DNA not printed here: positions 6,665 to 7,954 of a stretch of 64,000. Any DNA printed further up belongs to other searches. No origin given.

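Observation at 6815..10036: Translationally coupled three-gene oxidative tailoring operon: SAM methyltransferase - FMO - Rieske oxygenase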

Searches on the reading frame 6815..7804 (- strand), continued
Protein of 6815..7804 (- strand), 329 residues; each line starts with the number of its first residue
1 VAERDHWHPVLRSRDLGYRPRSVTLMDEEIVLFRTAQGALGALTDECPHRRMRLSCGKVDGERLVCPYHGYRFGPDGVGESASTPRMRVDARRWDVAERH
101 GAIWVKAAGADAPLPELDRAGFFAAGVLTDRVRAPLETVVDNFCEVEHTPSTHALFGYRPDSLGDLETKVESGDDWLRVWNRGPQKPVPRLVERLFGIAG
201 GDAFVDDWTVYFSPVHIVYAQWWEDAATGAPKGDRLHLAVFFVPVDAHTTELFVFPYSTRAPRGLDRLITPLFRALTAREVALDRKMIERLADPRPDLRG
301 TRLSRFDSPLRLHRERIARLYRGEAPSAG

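Call 57: search_protein_families(library=pfam, proteins=[L017:2235-3203:+, L019:10987-12048:+, L027:10236-10802:+, L040:11047-12039:+, L052:11051-11824:+, L069:10984-11856:+, L075:6202-7230:+], max_evalue=0.0001)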
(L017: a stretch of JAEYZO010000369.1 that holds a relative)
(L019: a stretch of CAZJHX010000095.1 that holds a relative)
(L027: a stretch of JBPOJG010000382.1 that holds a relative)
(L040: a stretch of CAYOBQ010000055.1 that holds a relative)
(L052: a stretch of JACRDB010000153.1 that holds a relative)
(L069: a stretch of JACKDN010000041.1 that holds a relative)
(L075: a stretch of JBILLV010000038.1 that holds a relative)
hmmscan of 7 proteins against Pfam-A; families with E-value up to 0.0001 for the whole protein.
L017:2235-3203:+ (322 aa): 4 families
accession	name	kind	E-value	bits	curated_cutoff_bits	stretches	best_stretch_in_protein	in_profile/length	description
PF02955.21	GSH-S_ATP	-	5.8e-66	221.7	23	1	123-295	1-173/175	Prokaryotic glutathione synthetase, ATP-grasp domain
PF02951.20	GSH-S_N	-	4.2e-38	130.5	21.3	1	1-119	1-119/119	Prokaryotic glutathione synthetase, N-terminal domain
PF08443.16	RimK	-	2.9e-14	53.5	21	1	134-307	18-187/188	RimK-like ATP-grasp domain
PF14397.11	ATPgrasp_ST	-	6.8e-05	22.6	31.4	0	128-178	34-84/278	Sugar-transfer associated ATP-grasp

L019:10987-12048:+ (353 aa): 2 families
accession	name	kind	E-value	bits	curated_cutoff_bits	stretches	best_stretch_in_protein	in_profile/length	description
PF02873.21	MurB_C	-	8.9e-26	90.4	27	1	206-342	1-99/99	UDP-N-acetylenolpyruvoylglucosamine reductase, C-terminal domain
PF01565.28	FAD_binding_4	-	4.5e-19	69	26.4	1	19-149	3-137/139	FAD binding domain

L027:10236-10802:+ (188 aa): 2 families
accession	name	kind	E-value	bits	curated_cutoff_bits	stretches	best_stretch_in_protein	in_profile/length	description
PF00856.33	SET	-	2.1e-15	57.5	22.4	1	42-155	1-105/105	SET domain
PF21549.2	PRDM2_PR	-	2.8e-12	46.9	27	1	32-160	2-118/123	PR domain zinc finger protein 2, PR domain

L040:11047-12039:+ (330 aa): 0 families

L052:11051-11824:+ (257 aa): 0 families

L069:10984-11856:+ (290 aa): 1 family
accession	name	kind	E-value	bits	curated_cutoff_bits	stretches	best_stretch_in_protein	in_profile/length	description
PF05114.20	MbnB_TglH_ChrH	-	1.2e-23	84.2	25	1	44-269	21-244/263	RiPP precursor modification enzyme MbnB/TglH/ChrH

L075:6202-7230:+ (342 aa): 0 families

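Call 62: find_encoding_contigs(protein=P0001, flank=6000, max_places=3)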
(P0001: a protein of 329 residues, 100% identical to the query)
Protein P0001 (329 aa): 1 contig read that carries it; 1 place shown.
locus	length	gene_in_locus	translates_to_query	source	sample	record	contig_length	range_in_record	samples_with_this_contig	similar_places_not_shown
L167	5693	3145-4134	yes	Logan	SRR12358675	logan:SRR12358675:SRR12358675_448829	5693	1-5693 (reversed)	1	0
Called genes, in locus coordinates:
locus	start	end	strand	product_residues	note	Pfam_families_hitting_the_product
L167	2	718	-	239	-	?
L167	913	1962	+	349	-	PF01209:Ubie_methyltran, PF13489:Methyltransf_23, PF08241:Methyltransf_11, PF08242:Methyltransf_12, PF13649:Methyltransf_25, PF13847:Methyltransf_31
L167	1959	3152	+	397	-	PF00070:Pyr_redox (faint), PF00743:FMO-like, PF01266:DAO (faint), PF01494:FAD_binding_3 (weak), PF03486:HI0933_like (faint), PF07992:Pyr_redox_2, PF13738:Pyr_redox_3, PF13434:Lys_Orn_oxgnase, +1 more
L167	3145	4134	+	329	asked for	PF00355:Rieske, PF19112:VanA_C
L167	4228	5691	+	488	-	?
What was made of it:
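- Checked: An independent gene caller on an identical Logan contig (SRR12358675) called the same 349/397/329-aa genes (call 62).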

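Call 65: predict_structure(alignment_id=A1)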
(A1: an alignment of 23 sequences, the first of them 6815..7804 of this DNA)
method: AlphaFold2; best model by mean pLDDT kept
length: 329 residues; sequences in the alignment: 23
mean_pLDDT: 89.9   pTM: 0.89
mean pLDDT of the five models: 89.9, 89.6, 88.4, 87.9, 87.1
residues with pLDDT >= 90: 209; 70-90: 96; 50-70: 23; < 50: 1
segments of 3 or more residues with pLDDT < 50: none
pLDDT, mean of each block of 10 residues (from residue 1): 94 96 98 98 97 98 96 97 89 98 98 93 94 92 69 80 88 92 91 88 93 94 94 94 96 95 82 88 88 68 71 86 71
secondary structure, 60 per line:
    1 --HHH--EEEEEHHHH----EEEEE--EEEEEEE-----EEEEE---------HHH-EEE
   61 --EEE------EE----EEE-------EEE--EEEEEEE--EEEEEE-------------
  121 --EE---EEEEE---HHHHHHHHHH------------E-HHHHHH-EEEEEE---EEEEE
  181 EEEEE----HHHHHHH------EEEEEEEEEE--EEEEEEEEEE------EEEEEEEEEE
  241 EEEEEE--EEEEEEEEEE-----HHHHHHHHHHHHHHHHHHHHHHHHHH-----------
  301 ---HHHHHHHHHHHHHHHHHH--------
elements in order: E8-12 H13-16 E21-25 E28-34 E40-44 E58-60 E63-65 E78-80 E88-90 E93-99 E102-107 E128-132 H136-145 H160-165 E167-172 E176-185 H190-196 E203-212 E215-224 E231-246 E249-258 H264-289 H304-321

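Call 68: fold_search(model_id=the predicted structure, library=pdb)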
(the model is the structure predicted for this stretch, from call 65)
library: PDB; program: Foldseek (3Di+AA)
matches with E <= 10: 1365; with E <= 0.001: 246
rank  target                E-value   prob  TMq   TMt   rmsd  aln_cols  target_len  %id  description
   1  3gke_B                6.9e-19  1.00  0.75  0.74   5.9       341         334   19  Crystal Structure of Dicamba Monooxygenase (released 2009-07-21)
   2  7szf_C                1.7e-18  1.00  0.72  0.73   2.9       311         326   19  Structure of the Rieske Non-heme Iron Oxygenase GxtA with beta-Saxitoxinol Bound (released 2022-01-19)
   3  3gob_A                1.8e-18  1.00  0.79  0.76   4.0       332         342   20  Crystal Structure of Dicamba Monooxygenase with Non-heme Cobalt and DCSA (released 2009-07-28)
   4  6wnd_C                1.8e-18  1.00  0.72  0.73   2.9       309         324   19  Structure of the Rieske non-heme iron oxygenase GxtA with dideoxysaxitoxin bound (released 2020-06-17)
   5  6wn3_A                2.4e-18  1.00  0.74  0.75   2.7       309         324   18  Structure of the Rieske non-heme iron oxygenase SxtT (released 2020-06-17)
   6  7szg_C                3.6e-18  1.00  0.71  0.72   3.0       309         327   19  Structure of the Rieske Non-heme Iron Oxygenase GxtA Pressurized with Xenon (released 2022-01-19)
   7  6wnb_A                3.8e-18  1.00  0.71  0.73   3.1       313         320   19  Structure of the Rieske non-heme iron oxygenase SxtT with dideoxysaxitoxin bound (released 2020-06-17)
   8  3gke_A                4.0e-18  1.00  0.83  0.80   3.2       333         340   21  Crystal Structure of Dicamba Monooxygenase (released 2009-07-21)
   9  6wnc_C                4.7e-18  1.00  0.72  0.72   2.9       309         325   19  Structure of the Rieske non-heme iron oxygenase GxtA (released 2020-06-17)
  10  7szh_A                6.2e-18  1.00  0.72  0.73   2.9       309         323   19  Structure of the Rieske Non-heme Iron Oxygenase SxtT with beta-saxitoxinol Bound (released 2022-01-19)
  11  6wnd_B                7.3e-18  1.00  0.71  0.73   3.2       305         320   19  Structure of the Rieske non-heme iron oxygenase GxtA with dideoxysaxitoxin bound (released 2020-06-17)
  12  7szh_B                8.6e-18  1.00  0.74  0.75   2.6       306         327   19  Structure of the Rieske Non-heme Iron Oxygenase SxtT with beta-saxitoxinol Bound (released 2022-01-19)
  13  6vsh_B                1.1e-17  1.00  0.76  0.78   3.7       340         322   18  Crystal structure of apo Dicamba Monooxygenase (released 2020-02-26)
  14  7szg_A                1.4e-17  1.00  0.68  0.71   3.4       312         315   18  Structure of the Rieske Non-heme Iron Oxygenase GxtA Pressurized with Xenon (released 2022-01-19)
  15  7sze_C                1.7e-17  1.00  0.72  0.72   3.0       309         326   19  Structure of the Rieske Non-heme Iron Oxygenase GxtA with Saxitoxin Bound (released 2022-01-19)
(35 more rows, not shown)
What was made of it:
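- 6815..7804 (-): Rieske non-heme iron monooxygenase, VanA/DdmC type, 329 aa. The AF2 model (pLDDT 89.9) matches DdmC at TM 0.83, guaiacol demethylase at 0.80, and SxtT/GxtA and NdmA at 0.72-0.75 (calls 65, 68).
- On Rieske non-heme iron oxygenase, VanA/DdmC type: The model matches DdmC at TM 0.83 (call 68).
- Full-length structural match of the Rieske protein to monooxygenases and demethylases (DdmC TM 0.83): call 68.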

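Call 69: find_encoding_contigs(protein=P0065, flank=6000, max_places=1)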
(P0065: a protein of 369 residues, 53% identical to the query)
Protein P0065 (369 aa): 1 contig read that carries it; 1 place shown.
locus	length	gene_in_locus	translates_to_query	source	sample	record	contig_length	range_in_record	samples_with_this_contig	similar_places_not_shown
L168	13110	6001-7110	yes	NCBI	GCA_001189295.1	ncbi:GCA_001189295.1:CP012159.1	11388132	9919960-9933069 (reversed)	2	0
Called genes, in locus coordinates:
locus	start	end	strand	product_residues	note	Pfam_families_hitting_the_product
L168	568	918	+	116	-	PF14346:DUF4398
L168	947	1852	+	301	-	PF05359:DUF748 (faint), PF14346:DUF4398, PF00691:OmpA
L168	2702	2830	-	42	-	-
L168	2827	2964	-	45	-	-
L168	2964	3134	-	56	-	-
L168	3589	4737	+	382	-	PF22020:RlmL_1st, PF02926:THUMP, PF01170:UPF0020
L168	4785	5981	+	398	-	PF00743:FMO-like, PF01266:DAO (faint), PF07992:Pyr_redox_2 (weak), PF13454:NAD_binding_9 (faint), PF13738:Pyr_redox_3, PF13434:Lys_Orn_oxgnase (weak)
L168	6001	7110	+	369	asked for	PF00355:Rieske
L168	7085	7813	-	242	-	-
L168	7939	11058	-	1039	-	PF18934:DUF5682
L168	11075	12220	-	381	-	PF07728:AAA_5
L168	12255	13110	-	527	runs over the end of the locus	PF05762:VWA_CoxE, PF13519:VWA_2 (weak)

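Call 71: list_cluster_members(proteins=[L168:4785-5981:+])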
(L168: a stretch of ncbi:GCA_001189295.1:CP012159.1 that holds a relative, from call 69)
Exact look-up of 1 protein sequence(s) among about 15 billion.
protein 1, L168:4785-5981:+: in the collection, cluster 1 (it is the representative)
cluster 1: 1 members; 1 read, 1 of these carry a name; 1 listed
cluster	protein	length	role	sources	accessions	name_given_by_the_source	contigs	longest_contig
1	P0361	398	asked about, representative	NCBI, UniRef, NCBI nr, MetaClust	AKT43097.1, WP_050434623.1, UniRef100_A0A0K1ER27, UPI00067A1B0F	flavin-containing monooxygenase [Chondromyces crocatus] | Monooxygenase n=1 Tax=Chondromyces crocatus TaxID=52 RepID=A0A0K1ER27_CHOCO | NAD(P)/FAD-dependent oxidoreductase [Chondromyces crocatus]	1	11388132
